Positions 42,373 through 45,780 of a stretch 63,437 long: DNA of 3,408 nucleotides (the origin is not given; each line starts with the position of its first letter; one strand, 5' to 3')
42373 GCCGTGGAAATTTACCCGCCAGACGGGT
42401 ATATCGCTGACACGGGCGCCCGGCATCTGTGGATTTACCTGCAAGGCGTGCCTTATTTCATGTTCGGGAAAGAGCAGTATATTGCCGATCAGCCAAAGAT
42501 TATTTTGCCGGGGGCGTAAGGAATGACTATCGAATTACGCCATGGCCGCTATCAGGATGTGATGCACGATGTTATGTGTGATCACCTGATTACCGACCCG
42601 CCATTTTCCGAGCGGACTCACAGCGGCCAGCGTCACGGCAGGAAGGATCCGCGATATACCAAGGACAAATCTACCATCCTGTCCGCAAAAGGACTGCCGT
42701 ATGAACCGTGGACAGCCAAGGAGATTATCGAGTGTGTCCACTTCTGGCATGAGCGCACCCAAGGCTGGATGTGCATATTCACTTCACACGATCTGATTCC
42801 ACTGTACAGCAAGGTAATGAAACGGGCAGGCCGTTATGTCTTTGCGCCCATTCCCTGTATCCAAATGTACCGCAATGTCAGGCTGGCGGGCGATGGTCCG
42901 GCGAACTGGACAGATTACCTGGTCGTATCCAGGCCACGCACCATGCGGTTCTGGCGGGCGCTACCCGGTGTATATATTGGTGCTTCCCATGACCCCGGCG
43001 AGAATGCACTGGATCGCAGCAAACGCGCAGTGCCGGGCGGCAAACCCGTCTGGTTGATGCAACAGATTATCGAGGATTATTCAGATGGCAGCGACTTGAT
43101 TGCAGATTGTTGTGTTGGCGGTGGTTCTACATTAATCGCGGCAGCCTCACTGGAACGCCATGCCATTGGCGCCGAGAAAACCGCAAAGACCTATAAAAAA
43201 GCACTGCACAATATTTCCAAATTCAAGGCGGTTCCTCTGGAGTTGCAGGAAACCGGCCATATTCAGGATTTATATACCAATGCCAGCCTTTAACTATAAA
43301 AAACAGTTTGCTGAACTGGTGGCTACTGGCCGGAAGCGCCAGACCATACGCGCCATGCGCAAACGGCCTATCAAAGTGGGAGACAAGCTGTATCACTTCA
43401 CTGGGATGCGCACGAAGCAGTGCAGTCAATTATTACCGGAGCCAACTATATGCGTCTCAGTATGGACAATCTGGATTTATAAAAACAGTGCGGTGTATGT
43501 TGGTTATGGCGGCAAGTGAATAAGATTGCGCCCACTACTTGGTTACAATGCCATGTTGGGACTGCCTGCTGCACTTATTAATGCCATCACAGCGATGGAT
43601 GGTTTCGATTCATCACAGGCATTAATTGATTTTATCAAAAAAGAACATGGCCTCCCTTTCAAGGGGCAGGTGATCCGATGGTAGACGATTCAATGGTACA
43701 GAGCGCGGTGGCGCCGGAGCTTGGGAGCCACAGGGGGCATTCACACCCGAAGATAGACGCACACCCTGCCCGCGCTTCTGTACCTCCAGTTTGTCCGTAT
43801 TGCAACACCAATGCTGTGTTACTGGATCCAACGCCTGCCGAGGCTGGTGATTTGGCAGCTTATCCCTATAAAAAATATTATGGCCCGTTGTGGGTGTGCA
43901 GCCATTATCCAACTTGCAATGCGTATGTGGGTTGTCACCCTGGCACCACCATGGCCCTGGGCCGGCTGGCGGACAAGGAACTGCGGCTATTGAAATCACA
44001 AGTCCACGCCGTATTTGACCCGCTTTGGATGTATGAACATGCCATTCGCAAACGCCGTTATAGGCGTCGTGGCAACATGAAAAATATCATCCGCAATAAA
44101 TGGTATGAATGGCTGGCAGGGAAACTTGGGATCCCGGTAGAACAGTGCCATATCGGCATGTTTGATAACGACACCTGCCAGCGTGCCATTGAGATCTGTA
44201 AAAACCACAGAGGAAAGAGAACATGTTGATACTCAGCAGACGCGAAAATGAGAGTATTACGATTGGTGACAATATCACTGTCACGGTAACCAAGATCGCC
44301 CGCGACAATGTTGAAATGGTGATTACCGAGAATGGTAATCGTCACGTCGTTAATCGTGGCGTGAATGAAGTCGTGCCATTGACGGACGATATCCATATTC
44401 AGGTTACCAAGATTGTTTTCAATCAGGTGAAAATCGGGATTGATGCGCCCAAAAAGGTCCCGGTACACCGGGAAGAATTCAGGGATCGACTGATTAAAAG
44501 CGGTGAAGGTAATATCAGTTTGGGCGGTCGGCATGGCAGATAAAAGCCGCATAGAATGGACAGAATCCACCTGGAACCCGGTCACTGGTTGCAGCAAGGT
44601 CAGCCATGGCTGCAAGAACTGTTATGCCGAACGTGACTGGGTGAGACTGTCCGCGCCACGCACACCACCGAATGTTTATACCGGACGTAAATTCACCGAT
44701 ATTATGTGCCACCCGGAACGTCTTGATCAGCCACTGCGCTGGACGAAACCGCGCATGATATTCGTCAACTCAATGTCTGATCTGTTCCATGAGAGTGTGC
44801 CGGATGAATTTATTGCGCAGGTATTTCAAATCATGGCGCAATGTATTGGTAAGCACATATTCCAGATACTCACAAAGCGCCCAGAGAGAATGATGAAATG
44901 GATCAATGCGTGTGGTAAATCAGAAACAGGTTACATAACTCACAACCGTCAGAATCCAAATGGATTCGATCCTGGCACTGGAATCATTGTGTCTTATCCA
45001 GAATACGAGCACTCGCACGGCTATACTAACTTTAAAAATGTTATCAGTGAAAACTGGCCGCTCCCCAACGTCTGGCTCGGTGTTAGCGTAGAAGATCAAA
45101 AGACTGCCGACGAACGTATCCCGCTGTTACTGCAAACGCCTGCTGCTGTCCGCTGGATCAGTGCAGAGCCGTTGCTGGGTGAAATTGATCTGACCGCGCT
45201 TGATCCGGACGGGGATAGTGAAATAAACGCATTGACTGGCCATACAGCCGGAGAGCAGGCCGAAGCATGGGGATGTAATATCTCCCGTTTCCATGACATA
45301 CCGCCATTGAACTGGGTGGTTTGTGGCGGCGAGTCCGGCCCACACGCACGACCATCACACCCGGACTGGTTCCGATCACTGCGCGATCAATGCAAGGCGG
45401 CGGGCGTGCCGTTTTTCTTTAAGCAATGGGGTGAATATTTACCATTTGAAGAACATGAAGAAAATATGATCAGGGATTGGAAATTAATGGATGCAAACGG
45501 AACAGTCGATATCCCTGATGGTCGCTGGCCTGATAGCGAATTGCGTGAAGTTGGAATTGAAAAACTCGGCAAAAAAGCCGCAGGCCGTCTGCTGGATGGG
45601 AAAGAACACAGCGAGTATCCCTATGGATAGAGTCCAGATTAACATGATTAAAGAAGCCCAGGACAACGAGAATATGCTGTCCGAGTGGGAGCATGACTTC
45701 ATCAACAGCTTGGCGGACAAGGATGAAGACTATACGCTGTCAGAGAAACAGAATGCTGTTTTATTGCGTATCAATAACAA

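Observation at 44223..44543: Phage CsrA homologue with an internal partial duplication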

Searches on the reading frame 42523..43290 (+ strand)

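Call 20: search_protein_families(library=phrogs, proteins=[window:42523-43290:+], max_evalue=0.00001)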
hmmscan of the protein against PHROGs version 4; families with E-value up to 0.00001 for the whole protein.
window:42523-43290:+ (256 aa): 5 families
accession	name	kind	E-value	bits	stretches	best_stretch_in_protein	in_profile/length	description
phrog_67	-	other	5.5e-15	56.5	1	19-236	143-348/743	DNA methyltransferase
phrog_3008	-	other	1.5e-11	45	1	169-233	149-213/244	DNA methyltransferase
phrog_18293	-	other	8.1e-11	42.9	1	170-235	46-111/119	methyltransferase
phrog_498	-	other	1.4e-09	38.1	1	165-220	354-409/633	DNA methyltransferase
phrog_6952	-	other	9.2e-09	36.4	1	171-234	115-178/181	DNA methyltransferase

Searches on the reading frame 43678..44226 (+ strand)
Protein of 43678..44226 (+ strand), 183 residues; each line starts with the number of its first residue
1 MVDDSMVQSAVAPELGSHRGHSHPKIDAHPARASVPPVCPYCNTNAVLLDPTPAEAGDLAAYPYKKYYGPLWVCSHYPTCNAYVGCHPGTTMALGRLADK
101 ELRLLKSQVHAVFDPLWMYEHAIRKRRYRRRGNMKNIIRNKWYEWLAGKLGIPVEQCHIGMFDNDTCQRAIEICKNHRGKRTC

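Call 20: search_protein_families(library=phrogs, proteins=[window:43678-44226:+], max_evalue=0.00001)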
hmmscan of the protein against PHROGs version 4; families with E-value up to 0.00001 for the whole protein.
window:43678-44226:+ (183 aa): 2 families
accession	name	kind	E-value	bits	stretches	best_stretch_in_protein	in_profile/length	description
phrog_1934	-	unknown function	1.6e-34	119.9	1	33-180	10-134/144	-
phrog_25081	-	unknown function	1.8e-16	60.9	1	97-179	1-68/75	-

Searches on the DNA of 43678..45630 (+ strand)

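Call 6: search_dna_similar(query=window:43678-45630:+, collection=phages, mode=near, max_rows=25)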
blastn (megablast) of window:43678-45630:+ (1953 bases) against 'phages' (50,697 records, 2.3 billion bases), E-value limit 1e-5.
No match.
